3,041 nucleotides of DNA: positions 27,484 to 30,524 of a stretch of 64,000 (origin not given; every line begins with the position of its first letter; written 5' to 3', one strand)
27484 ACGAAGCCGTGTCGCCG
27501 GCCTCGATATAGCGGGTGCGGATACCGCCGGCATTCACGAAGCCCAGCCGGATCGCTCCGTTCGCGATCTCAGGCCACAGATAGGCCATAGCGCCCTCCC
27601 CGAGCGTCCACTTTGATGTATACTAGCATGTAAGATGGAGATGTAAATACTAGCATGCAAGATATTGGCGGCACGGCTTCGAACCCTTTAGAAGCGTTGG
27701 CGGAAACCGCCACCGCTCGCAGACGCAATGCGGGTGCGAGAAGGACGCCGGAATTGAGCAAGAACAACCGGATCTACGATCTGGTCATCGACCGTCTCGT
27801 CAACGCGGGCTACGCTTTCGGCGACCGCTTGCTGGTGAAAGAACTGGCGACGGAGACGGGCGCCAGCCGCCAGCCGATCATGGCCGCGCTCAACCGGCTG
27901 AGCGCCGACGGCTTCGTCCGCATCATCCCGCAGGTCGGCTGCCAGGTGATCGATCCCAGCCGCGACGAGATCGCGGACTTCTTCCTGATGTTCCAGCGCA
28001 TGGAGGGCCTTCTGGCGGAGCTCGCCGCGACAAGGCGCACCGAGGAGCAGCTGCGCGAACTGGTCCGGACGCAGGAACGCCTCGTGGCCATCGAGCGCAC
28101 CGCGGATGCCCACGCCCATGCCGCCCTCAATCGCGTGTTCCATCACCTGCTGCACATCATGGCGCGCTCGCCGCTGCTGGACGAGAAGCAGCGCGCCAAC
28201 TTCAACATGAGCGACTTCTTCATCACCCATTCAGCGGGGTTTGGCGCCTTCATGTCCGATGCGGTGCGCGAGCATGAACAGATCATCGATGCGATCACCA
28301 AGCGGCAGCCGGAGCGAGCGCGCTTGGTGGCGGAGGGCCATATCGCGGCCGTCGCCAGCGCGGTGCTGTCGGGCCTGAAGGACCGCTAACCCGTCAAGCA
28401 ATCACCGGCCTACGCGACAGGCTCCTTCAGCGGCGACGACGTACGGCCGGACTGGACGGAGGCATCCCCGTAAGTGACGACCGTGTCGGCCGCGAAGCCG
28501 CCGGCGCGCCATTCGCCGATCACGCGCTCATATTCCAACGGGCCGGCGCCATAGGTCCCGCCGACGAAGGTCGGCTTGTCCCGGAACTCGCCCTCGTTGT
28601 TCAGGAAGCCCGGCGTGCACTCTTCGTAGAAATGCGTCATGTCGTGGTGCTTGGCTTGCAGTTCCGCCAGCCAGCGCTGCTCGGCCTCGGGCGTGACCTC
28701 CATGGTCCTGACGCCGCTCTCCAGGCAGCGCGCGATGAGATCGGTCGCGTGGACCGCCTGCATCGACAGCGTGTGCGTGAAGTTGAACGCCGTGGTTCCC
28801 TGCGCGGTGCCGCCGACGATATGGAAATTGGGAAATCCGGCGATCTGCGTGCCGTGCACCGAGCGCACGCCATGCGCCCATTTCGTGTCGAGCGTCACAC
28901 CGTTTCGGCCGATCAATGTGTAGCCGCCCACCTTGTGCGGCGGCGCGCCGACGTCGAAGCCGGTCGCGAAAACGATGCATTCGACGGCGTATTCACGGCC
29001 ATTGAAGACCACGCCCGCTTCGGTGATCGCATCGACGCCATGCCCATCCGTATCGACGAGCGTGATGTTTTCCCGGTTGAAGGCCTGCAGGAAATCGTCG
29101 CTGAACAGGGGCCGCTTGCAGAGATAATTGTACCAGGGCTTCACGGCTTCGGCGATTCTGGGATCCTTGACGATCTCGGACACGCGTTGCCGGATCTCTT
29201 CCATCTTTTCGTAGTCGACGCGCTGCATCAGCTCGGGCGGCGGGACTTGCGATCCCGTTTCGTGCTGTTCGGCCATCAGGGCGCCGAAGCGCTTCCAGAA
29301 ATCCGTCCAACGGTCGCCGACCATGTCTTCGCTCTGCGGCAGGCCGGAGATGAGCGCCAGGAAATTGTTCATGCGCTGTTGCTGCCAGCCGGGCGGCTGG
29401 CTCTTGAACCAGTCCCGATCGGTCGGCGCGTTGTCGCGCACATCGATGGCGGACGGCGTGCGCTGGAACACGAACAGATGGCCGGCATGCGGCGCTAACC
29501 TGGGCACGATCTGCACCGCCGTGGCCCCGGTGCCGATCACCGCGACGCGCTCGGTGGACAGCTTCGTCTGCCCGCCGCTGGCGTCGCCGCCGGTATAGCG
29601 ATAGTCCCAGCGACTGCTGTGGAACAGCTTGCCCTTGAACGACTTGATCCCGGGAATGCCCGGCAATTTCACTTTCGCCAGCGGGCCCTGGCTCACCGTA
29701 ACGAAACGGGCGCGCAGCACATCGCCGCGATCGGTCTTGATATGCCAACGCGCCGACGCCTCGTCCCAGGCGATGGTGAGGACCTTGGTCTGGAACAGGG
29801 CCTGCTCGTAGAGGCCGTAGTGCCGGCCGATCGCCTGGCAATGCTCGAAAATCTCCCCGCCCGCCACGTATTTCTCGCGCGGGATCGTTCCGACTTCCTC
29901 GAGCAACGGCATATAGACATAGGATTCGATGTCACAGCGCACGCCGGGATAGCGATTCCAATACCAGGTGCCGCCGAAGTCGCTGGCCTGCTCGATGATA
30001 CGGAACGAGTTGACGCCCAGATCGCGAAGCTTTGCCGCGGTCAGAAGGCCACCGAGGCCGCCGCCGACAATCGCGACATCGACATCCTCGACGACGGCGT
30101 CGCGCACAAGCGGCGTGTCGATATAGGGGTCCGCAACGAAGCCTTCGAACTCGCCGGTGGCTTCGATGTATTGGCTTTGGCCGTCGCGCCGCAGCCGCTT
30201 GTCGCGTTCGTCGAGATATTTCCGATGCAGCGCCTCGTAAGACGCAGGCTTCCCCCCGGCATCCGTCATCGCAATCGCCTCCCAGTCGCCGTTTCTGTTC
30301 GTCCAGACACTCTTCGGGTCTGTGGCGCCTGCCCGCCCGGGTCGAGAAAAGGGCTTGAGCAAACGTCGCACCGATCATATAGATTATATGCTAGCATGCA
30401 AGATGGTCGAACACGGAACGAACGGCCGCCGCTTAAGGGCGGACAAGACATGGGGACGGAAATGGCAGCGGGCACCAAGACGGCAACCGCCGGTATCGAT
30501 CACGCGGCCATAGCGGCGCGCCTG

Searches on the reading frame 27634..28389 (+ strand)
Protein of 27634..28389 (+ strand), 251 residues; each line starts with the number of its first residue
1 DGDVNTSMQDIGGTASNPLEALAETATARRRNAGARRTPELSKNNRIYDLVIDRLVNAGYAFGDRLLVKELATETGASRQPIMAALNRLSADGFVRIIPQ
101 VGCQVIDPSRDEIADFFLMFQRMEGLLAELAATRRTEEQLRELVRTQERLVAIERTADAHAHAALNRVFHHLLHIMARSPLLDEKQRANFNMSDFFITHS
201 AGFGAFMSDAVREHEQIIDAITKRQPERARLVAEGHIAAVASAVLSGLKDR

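Call 33: search_protein_families(library=pfam, proteins=[window:27634-28389:+], max_evalue=0.00001)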
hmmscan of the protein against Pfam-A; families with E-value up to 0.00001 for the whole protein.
window:27634-28389:+ (251 aa): 2 families
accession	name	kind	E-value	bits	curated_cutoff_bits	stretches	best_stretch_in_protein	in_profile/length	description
PF07729.17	FCD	-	1.8e-15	57.9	24.3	1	121-238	7-124/125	FCD domain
PF00392.27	GntR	-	5.2e-13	48.9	27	1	45-105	3-64/64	Bacterial regulatory proteins, gntR family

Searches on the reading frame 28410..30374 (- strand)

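Call 33: search_protein_families(library=pfam, proteins=[window:28410-30374:-], max_evalue=0.00001)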
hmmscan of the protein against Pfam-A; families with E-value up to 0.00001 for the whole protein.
window:28410-30374:- (654 aa): 4 families
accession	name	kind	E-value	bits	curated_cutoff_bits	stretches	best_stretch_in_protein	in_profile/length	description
PF00743.25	FMO-like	-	1.3e-10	40.8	22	1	100-309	4-218/532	Flavin-binding monooxygenase-like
PF13450.12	NAD_binding_8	-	8.3e-10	39.2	21.9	1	102-154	1-52/68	NAD(P)-binding Rossmann-like domain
PF07992.20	Pyr_redox_2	-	1.8e-07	31.3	26.1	0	99-289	2-157/291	Pyridine nucleotide-disulphide oxidoreductase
PF13738.12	Pyr_redox_3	-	4.3e-07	29.9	30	1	102-256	2-159/305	Pyridine nucleotide-disulphide oxidoreductase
